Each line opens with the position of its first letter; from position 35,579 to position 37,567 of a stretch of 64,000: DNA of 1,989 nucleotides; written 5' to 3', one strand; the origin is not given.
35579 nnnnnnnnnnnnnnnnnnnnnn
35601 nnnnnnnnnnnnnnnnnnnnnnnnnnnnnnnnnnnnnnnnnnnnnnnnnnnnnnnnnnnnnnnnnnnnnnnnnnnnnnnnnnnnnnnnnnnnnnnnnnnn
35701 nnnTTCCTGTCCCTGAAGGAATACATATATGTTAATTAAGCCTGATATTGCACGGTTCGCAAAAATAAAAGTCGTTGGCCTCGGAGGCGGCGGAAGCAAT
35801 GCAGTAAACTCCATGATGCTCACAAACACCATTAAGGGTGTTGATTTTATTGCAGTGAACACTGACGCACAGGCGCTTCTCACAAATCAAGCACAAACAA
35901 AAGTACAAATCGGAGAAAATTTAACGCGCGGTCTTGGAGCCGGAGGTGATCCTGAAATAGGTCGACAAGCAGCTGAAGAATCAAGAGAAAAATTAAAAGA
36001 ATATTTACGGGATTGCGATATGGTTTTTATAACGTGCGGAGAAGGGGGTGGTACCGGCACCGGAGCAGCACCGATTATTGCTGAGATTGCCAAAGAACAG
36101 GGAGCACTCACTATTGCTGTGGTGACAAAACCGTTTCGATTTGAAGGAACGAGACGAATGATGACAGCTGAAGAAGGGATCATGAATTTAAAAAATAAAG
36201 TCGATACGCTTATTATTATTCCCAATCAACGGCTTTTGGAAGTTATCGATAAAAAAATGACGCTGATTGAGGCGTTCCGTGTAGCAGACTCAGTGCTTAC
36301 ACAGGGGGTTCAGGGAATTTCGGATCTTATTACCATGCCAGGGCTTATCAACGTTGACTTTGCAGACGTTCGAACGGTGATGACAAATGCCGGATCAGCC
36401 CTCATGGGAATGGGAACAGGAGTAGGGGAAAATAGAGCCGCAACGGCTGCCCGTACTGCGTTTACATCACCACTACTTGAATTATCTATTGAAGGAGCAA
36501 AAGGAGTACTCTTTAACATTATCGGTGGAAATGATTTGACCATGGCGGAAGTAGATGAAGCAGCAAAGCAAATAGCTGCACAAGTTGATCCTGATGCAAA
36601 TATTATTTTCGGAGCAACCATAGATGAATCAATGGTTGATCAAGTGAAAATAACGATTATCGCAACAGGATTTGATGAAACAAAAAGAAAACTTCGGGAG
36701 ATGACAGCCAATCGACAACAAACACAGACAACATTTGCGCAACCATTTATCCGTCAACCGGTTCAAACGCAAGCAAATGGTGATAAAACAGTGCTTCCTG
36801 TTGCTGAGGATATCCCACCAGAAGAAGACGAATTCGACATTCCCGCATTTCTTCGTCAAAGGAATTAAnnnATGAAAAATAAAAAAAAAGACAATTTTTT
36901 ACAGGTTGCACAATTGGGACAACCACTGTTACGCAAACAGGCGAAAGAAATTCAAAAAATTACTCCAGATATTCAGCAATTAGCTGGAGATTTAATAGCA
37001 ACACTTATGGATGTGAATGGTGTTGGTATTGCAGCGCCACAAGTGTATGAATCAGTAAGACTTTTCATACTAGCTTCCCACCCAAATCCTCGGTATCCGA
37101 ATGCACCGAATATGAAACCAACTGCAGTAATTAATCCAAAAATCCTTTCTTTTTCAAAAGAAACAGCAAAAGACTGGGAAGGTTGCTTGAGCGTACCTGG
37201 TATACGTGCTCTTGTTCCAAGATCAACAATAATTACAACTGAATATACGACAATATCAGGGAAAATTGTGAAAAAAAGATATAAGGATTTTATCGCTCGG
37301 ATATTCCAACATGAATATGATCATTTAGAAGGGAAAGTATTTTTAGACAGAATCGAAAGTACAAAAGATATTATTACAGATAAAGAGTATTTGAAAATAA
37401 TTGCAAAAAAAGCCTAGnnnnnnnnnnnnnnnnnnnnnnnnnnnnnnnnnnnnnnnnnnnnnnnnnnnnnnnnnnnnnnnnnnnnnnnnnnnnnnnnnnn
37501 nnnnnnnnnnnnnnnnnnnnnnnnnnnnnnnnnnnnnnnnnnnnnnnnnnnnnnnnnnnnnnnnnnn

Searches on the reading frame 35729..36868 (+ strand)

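Call 18: search_protein_families(library=pfam, proteins=[window:35729-36868:+], max_evalue=0.00001)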
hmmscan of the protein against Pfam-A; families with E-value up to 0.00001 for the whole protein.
window:35729-36868:+ (379 aa): 2 families
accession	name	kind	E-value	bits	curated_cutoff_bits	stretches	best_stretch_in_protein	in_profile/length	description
PF00091.31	Tubulin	-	3.2e-51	174.8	33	1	12-173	1-189/190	Tubulin/FtsZ family, GTPase domain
PF12327.13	FtsZ_C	-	8.6e-35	119.4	27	1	222-316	1-95/95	FtsZ family, C-terminal domain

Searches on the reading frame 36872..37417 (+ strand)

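Call 73: search_protein_families(library=pfam, proteins=[window:36872-37417:+], max_evalue=0.0001)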
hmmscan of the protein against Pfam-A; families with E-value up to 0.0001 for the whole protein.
window:36872-37417:+ (181 aa): 1 family
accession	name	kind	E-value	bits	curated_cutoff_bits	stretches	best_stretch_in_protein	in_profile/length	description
PF01327.26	Pep_deformylase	-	3.1e-46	157.2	22.8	1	11-165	3-154/156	Polypeptide deformylase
